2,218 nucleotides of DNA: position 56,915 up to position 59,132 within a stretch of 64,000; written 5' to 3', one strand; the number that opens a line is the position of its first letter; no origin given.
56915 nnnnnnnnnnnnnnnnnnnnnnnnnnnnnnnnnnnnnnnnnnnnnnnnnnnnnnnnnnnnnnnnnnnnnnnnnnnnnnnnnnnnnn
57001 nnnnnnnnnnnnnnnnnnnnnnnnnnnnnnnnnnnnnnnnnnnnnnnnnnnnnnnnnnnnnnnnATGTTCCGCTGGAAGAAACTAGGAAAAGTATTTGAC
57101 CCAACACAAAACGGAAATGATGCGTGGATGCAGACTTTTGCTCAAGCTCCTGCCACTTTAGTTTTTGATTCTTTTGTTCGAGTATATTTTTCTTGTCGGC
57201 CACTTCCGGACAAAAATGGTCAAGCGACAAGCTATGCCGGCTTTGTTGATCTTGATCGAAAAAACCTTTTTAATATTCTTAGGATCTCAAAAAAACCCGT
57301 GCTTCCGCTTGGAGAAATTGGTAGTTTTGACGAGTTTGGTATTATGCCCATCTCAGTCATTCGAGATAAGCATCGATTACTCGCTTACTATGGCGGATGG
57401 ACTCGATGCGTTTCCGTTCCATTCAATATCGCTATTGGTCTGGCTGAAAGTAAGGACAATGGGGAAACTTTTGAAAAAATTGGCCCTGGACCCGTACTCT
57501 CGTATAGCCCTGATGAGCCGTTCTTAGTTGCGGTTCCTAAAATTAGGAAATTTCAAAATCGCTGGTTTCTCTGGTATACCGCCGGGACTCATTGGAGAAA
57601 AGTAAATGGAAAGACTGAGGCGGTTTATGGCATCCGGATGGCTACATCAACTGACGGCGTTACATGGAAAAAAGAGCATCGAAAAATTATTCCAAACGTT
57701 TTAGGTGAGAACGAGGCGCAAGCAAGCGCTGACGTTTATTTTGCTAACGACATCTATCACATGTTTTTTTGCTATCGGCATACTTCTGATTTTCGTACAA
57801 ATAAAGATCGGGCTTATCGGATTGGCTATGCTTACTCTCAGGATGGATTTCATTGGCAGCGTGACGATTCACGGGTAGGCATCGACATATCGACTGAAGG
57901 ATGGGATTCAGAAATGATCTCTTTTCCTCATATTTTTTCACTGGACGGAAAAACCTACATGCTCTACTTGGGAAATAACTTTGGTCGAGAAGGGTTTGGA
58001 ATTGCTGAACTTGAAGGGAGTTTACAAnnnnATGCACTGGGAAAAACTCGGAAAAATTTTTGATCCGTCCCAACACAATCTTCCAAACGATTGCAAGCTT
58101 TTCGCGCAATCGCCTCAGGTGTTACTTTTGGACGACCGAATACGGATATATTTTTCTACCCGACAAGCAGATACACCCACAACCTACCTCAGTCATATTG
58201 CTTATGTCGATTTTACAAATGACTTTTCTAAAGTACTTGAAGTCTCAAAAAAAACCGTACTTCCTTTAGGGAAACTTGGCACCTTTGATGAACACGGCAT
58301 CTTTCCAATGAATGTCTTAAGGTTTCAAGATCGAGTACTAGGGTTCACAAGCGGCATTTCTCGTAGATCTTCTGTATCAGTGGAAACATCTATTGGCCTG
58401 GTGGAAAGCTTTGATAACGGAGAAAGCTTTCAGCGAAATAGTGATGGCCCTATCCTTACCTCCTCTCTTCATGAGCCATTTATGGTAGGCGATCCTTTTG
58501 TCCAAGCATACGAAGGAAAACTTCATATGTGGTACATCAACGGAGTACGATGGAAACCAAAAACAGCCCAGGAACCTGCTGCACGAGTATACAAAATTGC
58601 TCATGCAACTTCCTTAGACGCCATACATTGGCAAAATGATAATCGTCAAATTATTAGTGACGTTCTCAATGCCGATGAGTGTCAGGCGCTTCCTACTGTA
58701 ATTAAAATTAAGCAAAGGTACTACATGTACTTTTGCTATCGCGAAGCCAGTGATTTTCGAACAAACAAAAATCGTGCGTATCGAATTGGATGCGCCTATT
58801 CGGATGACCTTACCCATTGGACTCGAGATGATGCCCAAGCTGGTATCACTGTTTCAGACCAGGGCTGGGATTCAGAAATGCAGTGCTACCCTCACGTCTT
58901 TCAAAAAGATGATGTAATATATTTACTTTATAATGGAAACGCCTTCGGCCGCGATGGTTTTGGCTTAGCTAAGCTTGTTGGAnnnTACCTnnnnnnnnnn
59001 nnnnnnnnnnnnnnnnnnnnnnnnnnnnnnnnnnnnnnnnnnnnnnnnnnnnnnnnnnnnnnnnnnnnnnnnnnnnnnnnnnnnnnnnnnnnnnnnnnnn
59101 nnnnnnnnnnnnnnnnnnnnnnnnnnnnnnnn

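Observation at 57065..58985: Tandem duplicated beta-propeller glycosidase-fold proteins embedded in a biosynthetic locus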

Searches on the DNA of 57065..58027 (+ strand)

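Call 30: search_dna_similar(query=L078:6133-9919:+, collection=ecoli_genomes, mode=distant, max_rows=15)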
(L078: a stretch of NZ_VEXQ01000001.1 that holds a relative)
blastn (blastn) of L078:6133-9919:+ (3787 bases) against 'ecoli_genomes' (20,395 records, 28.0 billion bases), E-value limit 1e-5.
Records with a match: 168; places in all: 168; records where one place covers at least 80% of the query: 0.
Genomes with a match: 168 of 5426; with a place that covers at least 80% of the query: 0. Places per genome that has any: lowest 1, median 1, highest 1. On chromosomes: 168 places; on plasmids: 0.
Best place of each record, by identity: 60-80% 168.
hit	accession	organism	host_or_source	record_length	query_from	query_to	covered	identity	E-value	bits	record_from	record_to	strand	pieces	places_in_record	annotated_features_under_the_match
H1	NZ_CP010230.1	Escherichia coli strain S21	not applicable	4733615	37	725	18%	70.7%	1e-82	319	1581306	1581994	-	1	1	vioA: dTDP-4-amino-4,6-dideoxy-D-glucose aminotransferase VioA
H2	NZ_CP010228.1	Escherichia coli strain S3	not applicable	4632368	37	725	18%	70.7%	1e-82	319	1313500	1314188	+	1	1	vioA: dTDP-4-amino-4,6-dideoxy-D-glucose aminotransferase VioA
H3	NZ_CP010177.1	Escherichia coli strain H14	not applicable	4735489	37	725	18%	70.7%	1e-82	319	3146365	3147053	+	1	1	vioA: dTDP-4-amino-4,6-dideoxy-D-glucose aminotransferase VioA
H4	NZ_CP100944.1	Escherichia coli strain ET565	sediment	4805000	37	725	18%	70.7%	1e-82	319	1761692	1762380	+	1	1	vioA: dTDP-4-amino-4,6-dideoxy-D-glucose aminotransferase VioA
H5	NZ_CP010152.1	Escherichia coli strain D9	dog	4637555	37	725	18%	70.6%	1e-81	315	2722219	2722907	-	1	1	vioA: dTDP-4-amino-4,6-dideoxy-D-glucose aminotransferase VioA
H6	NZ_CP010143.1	Escherichia coli strain D4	dog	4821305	37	725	18%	70.6%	1e-81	315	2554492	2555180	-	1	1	vioA: dTDP-4-amino-4,6-dideoxy-D-glucose aminotransferase VioA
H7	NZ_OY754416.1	Escherichia coli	-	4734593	37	725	18%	70.6%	1e-81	315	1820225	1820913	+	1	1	vioA: dTDP-4-amino-4,6-dideoxy-D-glucose aminotransferase VioA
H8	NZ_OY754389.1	Escherichia coli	-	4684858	37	725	18%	70.6%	1e-81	315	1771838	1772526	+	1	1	vioA: dTDP-4-amino-4,6-dideoxy-D-glucose aminotransferase VioA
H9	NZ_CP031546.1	Escherichia coli strain cq9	pig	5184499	37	725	18%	70.5%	6e-80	310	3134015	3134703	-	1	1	vioA: dTDP-4-amino-4,6-dideoxy-D-glucose aminotransferase VioA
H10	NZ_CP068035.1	Escherichia coli strain U90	swine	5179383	37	725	18%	70.5%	6e-80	310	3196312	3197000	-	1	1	vioA: dTDP-4-amino-4,6-dideoxy-D-glucose aminotransferase VioA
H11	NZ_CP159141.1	Escherichia coli strain 10034940-2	Homo sapiens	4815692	37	725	18%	70.5%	6e-80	310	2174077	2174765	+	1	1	vioA: dTDP-4-amino-4,6-dideoxy-D-glucose aminotransferase VioA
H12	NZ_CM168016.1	Escherichia coli strain PEC199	Sus scrofa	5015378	37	725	18%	70.5%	6e-80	310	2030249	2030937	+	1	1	vioA: dTDP-4-amino-4,6-dideoxy-D-glucose aminotransferase VioA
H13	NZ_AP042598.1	Escherichia coli strain OkiPb01701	bovine feces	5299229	37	725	18%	70.5%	6e-80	310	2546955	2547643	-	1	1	vioA: dTDP-4-amino-4,6-dideoxy-D-glucose aminotransferase VioA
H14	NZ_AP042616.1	Escherichia coli strain OkiPb01703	bovine feces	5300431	37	725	18%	70.5%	6e-80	310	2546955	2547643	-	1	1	vioA: dTDP-4-amino-4,6-dideoxy-D-glucose aminotransferase VioA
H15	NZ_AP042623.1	Escherichia coli strain OkiPb01704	bovine feces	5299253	37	725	18%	70.5%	6e-80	310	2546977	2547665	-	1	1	vioA: dTDP-4-amino-4,6-dideoxy-D-glucose aminotransferase VioA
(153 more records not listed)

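Call 31: get_annotated_region(hit=H13, flank=9000)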
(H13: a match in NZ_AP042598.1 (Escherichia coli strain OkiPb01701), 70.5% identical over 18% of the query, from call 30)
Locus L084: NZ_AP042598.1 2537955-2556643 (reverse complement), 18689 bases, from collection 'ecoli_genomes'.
description: Escherichia coli strain OkiPb01701 chromosome, complete genome
organism: Escherichia coli strain OkiPb01701 (NCBI taxid 562)
replicon: chromosome; assembly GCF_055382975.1
host: -; source: bovine feces; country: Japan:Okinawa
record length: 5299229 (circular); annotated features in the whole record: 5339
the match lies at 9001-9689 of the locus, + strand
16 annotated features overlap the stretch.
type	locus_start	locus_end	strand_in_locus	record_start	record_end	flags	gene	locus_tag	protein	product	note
CDS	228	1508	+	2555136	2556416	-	wcaK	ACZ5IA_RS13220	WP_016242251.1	colanic acid biosynthesis pyruvyl transferase WcaK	-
CDS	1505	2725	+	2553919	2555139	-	wcaL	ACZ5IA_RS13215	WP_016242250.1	colanic acid biosynthesis glycosyltransferase WcaL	-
CDS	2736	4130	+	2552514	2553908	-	wcaM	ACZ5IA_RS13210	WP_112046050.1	colanic acid biosynthesis protein WcaM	-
CDS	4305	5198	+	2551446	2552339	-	galF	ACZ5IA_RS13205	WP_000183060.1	UTP--glucose-1-phosphate uridylyltransferase GalF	-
CDS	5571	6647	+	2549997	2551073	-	rfbB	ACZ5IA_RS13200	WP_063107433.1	dTDP-glucose 4,6-dehydratase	-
CDS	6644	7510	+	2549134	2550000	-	rfbA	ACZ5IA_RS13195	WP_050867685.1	glucose-1-phosphate thymidylyltransferase RfbA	-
CDS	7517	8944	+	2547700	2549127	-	wzx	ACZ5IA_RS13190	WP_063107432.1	O116 family O-antigen flippase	-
CDS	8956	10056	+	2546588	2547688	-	vioA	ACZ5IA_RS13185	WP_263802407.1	dTDP-4-amino-4,6-dideoxy-D-glucose aminotransferase VioA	-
CDS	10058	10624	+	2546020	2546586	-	-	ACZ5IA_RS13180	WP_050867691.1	acyltransferase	-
CDS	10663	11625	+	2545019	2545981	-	-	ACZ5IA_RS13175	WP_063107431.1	glycosyltransferase family 2 protein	-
CDS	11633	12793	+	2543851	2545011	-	wzy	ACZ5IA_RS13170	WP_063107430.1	O116 family O-antigen polymerase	-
CDS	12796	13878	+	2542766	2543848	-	-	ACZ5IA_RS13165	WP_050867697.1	glycosyltransferase family 4 protein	-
CDS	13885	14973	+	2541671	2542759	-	-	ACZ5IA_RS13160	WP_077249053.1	glycosyltransferase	-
CDS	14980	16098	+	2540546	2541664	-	-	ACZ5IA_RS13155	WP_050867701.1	glycosyltransferase family 4 protein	-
CDS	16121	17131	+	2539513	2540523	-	galE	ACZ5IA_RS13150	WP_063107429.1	UDP-glucose 4-epimerase GalE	-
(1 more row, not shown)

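Call 51: search_dna_similar(query=L078:6133-7230:+, collection=ecoli_genomes, mode=distant, max_rows=40, rows=spread)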
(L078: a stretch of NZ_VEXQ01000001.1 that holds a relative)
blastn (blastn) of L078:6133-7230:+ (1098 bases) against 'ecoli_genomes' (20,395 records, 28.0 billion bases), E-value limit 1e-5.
Records with a match: 168; places in all: 168; records where one place covers at least 80% of the query: 0.
Genomes with a match: 168 of 5426; with a place that covers at least 80% of the query: 0. Places per genome that has any: lowest 1, median 1, highest 1. On chromosomes: 168 places; on plasmids: 0.
Best place of each record, by identity: 60-80% 168.
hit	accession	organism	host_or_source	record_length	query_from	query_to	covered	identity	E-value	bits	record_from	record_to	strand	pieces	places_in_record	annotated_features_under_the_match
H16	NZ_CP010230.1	Escherichia coli strain S21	not applicable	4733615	37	725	63%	70.7%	3e-83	319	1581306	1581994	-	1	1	vioA: dTDP-4-amino-4,6-dideoxy-D-glucose aminotransferase VioA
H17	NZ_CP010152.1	Escherichia coli strain D9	dog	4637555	37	725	63%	70.6%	4e-82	315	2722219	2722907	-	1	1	vioA: dTDP-4-amino-4,6-dideoxy-D-glucose aminotransferase VioA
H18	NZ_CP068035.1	Escherichia coli strain U90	swine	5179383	37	725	63%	70.5%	2e-80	310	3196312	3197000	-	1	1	vioA: dTDP-4-amino-4,6-dideoxy-D-glucose aminotransferase VioA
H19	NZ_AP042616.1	Escherichia coli strain OkiPb01703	bovine feces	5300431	37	725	63%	70.5%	2e-80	310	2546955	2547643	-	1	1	vioA: dTDP-4-amino-4,6-dideoxy-D-glucose aminotransferase VioA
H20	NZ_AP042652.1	Escherichia coli strain OkiPb01708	bovine feces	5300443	37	725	63%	70.5%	2e-80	310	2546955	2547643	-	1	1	vioA: dTDP-4-amino-4,6-dideoxy-D-glucose aminotransferase VioA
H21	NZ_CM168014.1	Escherichia coli strain PEC240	Sus scrofa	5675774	16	725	65%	68.0%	3e-59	240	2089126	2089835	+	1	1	DegT/DnrJ/EryC1/StrS family aminotransferase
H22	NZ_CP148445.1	Escherichia coli strain Z1323CEC0010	Chicken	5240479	16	725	65%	67.8%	3e-58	235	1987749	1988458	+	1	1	DegT/DnrJ/EryC1/StrS family aminotransferase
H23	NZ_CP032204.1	Escherichia coli strain AR_0013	missing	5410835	31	719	63%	69.2%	1e-63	253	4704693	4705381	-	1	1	vioA: dTDP-4-amino-4,6-dideoxy-D-glucose aminotransferase VioA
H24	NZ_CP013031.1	Escherichia coli strain H1827/12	Homo sapiens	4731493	31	719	63%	69.2%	1e-63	253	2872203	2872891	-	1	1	vioA: dTDP-4-amino-4,6-dideoxy-D-glucose aminotransferase VioA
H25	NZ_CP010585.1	Escherichia coli strain C41(DE3)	not applicable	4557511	31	719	63%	69.2%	1e-63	253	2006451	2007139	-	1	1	vioA: dTDP-4-amino-4,6-dideoxy-D-glucose aminotransferase VioA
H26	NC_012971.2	Escherichia coli BL21(DE3) strain BL21(DE3)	-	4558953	31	719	63%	69.2%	1e-63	253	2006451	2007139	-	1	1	vioA: dTDP-4-amino-4,6-dideoxy-D-glucose aminotransferase VioA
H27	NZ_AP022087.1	Escherichia coli strain WP4-S18-ESBL-07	-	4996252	31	719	63%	69.2%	1e-63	253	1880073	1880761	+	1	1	vioA: dTDP-4-amino-4,6-dideoxy-D-glucose aminotransferase VioA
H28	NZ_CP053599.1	Escherichia coli strain NEBExpress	not applicable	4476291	31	719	63%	69.2%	1e-63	253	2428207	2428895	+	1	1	vioA: dTDP-4-amino-4,6-dideoxy-D-glucose aminotransferase VioA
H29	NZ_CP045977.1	Escherichia coli strain INSC1002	not applicable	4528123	31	719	63%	69.2%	1e-63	253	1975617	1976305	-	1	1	vioA: dTDP-4-amino-4,6-dideoxy-D-glucose aminotransferase VioA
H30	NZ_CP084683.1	Escherichia coli strain BL21(RP)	-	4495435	31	719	63%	69.2%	1e-63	253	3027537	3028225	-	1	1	vioA: dTDP-4-amino-4,6-dideoxy-D-glucose aminotransferase VioA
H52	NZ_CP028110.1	Escherichia coli O121 str. RM8352 strain RM8352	creek sediment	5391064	6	638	58%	67.0%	2e-42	183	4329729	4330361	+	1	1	DegT/DnrJ/EryC1/StrS family aminotransferase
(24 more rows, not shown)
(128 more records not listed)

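Call 52: get_annotated_region(hit=H52, flank=10000)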
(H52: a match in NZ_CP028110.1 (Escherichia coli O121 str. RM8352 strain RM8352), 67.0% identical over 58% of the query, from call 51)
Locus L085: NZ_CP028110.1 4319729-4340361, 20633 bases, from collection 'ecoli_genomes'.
description: Escherichia coli O121 str. RM8352 chromosome, complete genome
organism: Escherichia coli O121 str. RM8352 strain RM8352 (NCBI taxid 1055543)
replicon: chromosome; assembly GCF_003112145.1
host: -; source: creek sediment; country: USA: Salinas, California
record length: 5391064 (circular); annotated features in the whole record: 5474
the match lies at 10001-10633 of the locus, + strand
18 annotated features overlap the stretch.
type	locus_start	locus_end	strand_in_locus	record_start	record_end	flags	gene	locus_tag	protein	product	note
CDS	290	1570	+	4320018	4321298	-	wcaK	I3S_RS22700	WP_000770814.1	colanic acid biosynthesis pyruvyl transferase WcaK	-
CDS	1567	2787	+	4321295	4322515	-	wcaL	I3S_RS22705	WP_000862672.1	colanic acid biosynthesis glycosyltransferase WcaL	-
CDS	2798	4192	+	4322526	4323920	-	wcaM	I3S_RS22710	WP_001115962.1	colanic acid biosynthesis protein WcaM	-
CDS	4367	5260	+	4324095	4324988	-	galF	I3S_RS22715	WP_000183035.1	UTP--glucose-1-phosphate uridylyltransferase GalF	-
CDS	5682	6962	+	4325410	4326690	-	tviB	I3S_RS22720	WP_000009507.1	Vi polysaccharide biosynthesis UDP-N-acetylglucosamine C-6 dehydrogenase TviB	-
CDS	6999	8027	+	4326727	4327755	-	-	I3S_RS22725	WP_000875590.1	NAD-dependent epimerase/dehydratase family protein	-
CDS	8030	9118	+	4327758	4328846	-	rfbB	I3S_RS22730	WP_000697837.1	dTDP-glucose 4,6-dehydratase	-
CDS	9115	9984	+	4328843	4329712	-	rfbA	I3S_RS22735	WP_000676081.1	glucose-1-phosphate thymidylyltransferase RfbA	-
CDS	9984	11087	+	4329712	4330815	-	-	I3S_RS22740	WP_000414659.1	DegT/DnrJ/EryC1/StrS family aminotransferase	-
CDS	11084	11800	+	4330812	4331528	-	-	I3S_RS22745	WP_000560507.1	WbqC family protein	-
CDS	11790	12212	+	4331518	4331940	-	-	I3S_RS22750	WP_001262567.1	GNAT family N-acetyltransferase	-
CDS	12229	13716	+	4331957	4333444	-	wzx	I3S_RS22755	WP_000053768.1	O121 family O-antigen flippase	-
CDS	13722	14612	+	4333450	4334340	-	-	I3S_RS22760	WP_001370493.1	glycosyltransferase family 2 protein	-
CDS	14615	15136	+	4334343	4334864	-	-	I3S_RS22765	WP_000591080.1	serine O-acetyltransferase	-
CDS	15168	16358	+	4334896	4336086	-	wzy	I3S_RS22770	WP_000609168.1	O121 family O-antigen polymerase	-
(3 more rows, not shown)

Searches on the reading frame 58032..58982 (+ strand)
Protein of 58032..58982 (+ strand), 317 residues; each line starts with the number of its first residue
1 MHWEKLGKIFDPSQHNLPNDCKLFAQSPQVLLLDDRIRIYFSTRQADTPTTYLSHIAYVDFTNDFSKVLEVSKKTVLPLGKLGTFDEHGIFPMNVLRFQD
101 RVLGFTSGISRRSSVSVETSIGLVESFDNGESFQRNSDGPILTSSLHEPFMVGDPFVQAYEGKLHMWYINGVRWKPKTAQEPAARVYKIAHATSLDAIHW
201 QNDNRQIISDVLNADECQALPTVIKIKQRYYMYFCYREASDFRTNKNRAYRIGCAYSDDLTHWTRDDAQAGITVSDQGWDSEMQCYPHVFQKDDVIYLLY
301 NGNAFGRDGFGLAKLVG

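Call 4: search_protein_families(library=pfam, proteins=[window:58032-58982:+], max_evalue=1)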
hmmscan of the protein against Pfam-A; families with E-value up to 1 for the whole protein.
window:58032-58982:+ (317 aa): 3 families
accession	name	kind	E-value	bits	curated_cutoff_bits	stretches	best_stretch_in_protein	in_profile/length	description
PF04041.19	Glyco_hydro_130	-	4e-05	23.1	26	1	186-245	66-126/320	beta-1,4-mannooligosaccharide phosphorylase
PF24793.1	GINT1_N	-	0.0016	17.9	27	1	112-264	79-203/304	Glucosamine inositolphosphorylceramide transferase 1, N-terminal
PF04616.20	Glyco_hydro_43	-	0.015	15.1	32.2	1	193-264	39-108/288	Glycosyl hydrolases family 43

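Call 5: search_protein_families(library=ncbifam, proteins=[window:58032-58982:+], max_evalue=1)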
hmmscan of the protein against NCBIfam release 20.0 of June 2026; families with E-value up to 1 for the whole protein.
window:58032-58982:+ (317 aa): 4 families
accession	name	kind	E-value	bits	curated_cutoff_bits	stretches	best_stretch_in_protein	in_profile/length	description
NF052550.1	BManbPhaseBMBP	equivalog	3.7e-09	36.4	450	1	135-266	6-133/296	beta-1,2-mannobiose phosphorylase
NF049877.1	GlucurArabfur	equivalog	0.0043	14.6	1800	1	189-300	228-332/1400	beta-d-glucuronidase/beta-L-arabinofuranosidase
NF045728.1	glycosyl_F510_1955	equivalog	0.042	13.1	175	1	111-201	148-237/246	F510_1955 family glycosylhydrolase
NF041092.1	beta-fruc_BfrA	equivalog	0.48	9.1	900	0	223-264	21-58/433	beta-fructosidase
